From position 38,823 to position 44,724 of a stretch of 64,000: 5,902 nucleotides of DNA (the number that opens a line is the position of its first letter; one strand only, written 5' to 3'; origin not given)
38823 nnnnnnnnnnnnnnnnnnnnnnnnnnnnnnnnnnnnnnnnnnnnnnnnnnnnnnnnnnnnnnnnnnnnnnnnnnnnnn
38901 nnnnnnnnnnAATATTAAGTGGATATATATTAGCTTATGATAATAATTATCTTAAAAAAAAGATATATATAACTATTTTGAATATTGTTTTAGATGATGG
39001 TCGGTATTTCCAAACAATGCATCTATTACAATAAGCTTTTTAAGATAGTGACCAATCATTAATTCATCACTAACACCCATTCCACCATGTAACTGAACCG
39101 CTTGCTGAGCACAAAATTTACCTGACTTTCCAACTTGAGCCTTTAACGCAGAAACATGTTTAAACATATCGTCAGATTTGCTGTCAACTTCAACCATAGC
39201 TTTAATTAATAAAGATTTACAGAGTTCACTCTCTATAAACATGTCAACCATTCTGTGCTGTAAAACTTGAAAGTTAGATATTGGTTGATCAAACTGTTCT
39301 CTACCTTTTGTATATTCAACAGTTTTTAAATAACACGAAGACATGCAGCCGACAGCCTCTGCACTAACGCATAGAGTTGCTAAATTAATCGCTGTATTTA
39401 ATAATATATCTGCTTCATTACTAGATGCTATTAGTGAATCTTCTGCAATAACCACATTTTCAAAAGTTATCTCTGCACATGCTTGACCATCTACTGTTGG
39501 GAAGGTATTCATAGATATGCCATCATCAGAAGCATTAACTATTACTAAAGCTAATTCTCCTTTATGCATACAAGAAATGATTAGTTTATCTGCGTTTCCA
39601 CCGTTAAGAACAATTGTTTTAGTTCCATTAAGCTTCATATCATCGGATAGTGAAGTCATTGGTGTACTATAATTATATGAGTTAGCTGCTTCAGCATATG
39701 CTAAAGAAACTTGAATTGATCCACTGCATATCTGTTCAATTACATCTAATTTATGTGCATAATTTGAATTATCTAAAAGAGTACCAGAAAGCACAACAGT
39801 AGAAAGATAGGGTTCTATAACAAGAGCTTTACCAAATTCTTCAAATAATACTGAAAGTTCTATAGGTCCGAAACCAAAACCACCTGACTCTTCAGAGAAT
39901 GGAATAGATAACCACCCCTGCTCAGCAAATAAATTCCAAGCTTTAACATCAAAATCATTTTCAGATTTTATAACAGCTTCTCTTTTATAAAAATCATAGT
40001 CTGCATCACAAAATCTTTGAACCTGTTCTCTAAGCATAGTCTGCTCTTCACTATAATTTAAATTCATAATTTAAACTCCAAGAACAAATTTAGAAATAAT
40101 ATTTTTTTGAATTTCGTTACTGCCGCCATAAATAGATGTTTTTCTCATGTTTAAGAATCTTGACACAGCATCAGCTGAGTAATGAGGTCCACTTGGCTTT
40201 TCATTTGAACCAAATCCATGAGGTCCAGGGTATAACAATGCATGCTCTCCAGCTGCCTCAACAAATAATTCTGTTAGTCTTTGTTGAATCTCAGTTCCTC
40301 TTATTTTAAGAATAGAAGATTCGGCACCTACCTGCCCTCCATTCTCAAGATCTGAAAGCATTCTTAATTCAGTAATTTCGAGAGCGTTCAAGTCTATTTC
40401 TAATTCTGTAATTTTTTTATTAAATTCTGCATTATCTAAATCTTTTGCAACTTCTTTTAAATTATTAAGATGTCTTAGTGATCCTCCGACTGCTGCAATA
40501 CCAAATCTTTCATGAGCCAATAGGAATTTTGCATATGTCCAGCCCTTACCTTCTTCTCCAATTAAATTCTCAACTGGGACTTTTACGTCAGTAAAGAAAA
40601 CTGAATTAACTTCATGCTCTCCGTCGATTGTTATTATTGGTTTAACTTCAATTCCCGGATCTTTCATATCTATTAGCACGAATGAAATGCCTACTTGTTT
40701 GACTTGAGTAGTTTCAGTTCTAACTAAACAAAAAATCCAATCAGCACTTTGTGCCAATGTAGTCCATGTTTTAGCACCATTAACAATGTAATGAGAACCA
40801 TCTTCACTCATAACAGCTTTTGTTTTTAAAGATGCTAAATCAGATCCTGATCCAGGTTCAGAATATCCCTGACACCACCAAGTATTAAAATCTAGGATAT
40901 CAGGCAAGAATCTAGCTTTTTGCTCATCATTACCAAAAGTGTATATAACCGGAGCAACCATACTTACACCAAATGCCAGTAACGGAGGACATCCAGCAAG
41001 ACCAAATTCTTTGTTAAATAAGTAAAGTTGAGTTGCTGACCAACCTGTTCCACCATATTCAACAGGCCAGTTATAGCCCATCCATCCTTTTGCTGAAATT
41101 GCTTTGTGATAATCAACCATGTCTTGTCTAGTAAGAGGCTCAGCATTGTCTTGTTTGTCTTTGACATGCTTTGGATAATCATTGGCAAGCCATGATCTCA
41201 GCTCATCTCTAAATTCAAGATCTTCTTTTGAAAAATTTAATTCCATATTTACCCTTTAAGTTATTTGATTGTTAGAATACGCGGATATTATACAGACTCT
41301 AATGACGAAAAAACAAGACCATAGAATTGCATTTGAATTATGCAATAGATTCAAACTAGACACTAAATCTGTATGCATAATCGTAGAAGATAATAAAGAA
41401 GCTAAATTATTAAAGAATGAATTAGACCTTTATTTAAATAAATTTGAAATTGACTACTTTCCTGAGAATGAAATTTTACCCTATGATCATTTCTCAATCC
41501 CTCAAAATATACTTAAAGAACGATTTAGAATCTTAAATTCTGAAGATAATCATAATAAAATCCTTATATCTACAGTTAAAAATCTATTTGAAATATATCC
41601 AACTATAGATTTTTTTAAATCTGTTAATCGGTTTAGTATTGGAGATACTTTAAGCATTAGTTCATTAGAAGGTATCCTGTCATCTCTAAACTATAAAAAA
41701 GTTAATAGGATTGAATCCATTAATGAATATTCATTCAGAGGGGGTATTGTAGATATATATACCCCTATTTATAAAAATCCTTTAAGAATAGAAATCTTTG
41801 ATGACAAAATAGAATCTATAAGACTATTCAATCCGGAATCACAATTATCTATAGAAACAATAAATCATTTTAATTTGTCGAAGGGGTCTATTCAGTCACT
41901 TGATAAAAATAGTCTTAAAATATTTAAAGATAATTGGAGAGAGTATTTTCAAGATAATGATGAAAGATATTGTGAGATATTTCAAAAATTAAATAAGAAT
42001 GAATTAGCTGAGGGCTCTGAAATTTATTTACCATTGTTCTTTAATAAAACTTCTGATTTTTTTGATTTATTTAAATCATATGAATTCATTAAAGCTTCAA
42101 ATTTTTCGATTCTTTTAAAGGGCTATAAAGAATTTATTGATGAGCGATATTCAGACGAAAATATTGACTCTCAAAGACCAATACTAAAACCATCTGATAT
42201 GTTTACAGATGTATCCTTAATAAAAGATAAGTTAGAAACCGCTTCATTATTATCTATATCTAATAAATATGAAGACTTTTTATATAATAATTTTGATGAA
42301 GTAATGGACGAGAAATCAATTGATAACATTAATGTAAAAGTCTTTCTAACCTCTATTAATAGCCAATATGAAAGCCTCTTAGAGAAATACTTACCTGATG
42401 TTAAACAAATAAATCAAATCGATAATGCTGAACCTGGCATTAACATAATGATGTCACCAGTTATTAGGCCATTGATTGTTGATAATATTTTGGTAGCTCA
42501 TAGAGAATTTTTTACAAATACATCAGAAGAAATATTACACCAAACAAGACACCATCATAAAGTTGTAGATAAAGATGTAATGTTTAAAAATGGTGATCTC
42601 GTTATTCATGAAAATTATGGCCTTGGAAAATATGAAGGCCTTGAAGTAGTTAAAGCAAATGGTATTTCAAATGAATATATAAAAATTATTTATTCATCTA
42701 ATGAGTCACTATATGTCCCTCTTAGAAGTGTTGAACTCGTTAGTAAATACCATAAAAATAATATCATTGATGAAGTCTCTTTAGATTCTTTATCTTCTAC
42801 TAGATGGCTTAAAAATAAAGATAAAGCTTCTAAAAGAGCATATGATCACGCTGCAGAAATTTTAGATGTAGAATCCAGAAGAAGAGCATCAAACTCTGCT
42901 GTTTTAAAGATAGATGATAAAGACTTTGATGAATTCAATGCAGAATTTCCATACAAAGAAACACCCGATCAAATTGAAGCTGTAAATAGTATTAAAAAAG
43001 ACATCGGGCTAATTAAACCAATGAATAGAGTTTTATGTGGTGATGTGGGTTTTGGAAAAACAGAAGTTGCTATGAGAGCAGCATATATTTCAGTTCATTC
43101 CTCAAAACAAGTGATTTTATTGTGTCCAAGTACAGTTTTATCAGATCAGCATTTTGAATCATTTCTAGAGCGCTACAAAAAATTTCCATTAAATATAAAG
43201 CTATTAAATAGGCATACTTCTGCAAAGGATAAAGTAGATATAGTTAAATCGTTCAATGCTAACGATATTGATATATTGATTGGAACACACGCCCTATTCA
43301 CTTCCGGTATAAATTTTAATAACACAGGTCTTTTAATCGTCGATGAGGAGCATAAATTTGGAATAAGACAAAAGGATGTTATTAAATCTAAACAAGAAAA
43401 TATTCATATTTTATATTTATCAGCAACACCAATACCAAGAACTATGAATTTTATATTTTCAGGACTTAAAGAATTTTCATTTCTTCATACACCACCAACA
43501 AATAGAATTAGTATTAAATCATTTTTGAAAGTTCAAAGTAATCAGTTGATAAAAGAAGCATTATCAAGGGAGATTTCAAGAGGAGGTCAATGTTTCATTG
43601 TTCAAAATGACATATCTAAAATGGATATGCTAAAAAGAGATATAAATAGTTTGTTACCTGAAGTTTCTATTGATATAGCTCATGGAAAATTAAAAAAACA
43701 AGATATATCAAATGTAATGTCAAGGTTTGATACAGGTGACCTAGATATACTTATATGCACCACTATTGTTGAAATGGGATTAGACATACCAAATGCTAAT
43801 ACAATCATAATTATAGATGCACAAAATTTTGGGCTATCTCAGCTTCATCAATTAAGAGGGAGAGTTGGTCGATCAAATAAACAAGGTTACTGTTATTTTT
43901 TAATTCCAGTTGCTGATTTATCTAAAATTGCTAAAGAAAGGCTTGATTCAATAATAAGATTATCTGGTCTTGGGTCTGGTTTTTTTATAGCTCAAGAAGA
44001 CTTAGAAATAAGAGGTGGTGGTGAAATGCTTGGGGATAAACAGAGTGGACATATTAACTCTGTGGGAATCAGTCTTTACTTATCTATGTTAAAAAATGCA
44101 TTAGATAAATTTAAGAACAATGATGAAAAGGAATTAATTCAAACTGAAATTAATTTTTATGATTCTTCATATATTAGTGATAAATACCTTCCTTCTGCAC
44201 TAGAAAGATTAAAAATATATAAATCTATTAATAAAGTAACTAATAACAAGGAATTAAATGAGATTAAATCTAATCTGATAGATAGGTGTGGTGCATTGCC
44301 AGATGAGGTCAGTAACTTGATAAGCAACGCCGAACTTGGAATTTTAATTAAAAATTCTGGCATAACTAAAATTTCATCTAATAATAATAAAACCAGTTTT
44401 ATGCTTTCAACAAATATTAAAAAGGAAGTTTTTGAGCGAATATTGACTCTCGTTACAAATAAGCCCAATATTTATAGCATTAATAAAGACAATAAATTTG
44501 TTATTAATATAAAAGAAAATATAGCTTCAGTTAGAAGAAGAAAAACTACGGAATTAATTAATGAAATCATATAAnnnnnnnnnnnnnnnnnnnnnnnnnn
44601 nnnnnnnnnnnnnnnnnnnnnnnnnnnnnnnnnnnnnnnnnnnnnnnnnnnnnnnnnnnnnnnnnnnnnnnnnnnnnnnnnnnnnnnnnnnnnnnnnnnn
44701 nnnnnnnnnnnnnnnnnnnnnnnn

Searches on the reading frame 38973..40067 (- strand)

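Call 57: search_protein_families(library=pfam, max_evalue=0.00001, proteins=[window:38973-40067:-])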
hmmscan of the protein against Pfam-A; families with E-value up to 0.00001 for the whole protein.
window:38973-40067:- (364 aa): 3 families
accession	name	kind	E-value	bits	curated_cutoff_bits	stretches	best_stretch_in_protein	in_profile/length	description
PF00441.29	Acyl-CoA_dh_1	-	6.8e-22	78.7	22.4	1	225-360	9-143/150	Acyl-CoA dehydrogenase, C-terminal domain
PF02771.21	Acyl-CoA_dh_N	-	2.6e-13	50.8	22.9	1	6-116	1-112/113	Acyl-CoA dehydrogenase, N-terminal domain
PF02770.24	Acyl-CoA_dh_M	-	2.1e-07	31.4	33.3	1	139-205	21-97/97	Acyl-CoA dehydrogenase, middle domain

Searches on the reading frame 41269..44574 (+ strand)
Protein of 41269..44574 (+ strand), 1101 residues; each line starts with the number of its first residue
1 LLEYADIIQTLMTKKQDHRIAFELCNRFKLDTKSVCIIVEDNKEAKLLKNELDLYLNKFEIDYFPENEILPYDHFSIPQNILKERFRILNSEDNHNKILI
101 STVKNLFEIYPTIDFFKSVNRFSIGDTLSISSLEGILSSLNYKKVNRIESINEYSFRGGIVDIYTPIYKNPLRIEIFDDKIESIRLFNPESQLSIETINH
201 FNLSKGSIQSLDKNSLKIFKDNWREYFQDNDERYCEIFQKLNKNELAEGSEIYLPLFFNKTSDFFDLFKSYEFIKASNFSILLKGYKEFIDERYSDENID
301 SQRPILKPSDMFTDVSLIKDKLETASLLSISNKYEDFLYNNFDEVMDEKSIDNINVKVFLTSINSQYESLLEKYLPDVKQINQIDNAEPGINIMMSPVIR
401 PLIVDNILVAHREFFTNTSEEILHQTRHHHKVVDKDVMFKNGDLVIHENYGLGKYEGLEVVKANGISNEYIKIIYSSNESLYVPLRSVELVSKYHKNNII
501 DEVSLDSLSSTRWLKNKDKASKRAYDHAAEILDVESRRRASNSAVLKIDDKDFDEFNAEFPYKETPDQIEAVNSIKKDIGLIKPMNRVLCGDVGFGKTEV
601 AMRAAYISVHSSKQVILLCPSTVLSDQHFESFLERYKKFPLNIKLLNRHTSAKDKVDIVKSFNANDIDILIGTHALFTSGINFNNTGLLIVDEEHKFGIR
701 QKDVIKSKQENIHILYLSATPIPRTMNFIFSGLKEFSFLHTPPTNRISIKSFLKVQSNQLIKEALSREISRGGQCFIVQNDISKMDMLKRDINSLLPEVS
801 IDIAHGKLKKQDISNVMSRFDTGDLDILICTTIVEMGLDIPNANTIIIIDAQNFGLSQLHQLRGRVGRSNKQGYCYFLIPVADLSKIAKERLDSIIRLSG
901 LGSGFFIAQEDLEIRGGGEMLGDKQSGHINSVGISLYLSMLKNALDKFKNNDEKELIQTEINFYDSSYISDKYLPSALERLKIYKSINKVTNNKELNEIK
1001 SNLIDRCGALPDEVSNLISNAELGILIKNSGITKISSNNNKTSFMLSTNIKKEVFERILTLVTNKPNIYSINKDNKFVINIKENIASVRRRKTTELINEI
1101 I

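Call 57: search_protein_families(library=pfam, max_evalue=0.00001, proteins=[window:41269-44574:+])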
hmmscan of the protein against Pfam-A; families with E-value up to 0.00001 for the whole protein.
window:41269-44574:+ (1101 aa): 6 families
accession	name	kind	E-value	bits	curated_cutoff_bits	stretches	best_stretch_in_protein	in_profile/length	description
PF00271.37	Helicase_C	-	5.7e-28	97.8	23.5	1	762-869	7-109/110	Helicase conserved C-terminal domain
PF00270.35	DEAD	-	2.4e-21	76.6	26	1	565-725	1-163/167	DEAD/DEAH box helicase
PF03461.20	TRCF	-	8.7e-20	71.3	25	1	967-1052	5-90/95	TRCF domain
PF17757.6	UvrB_inter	-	3.6e-16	59.5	22.9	1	122-203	3-85/91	UvrB interaction domain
PF02559.22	CarD_TRCF_RID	-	3.6e-15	56.2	23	1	439-494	1-56/57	CarD-like/TRCF RID domain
PF04851.21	ResIII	-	1.5e-10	41.7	22.5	1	564-721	4-162/164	Type III restriction enzyme, res subunit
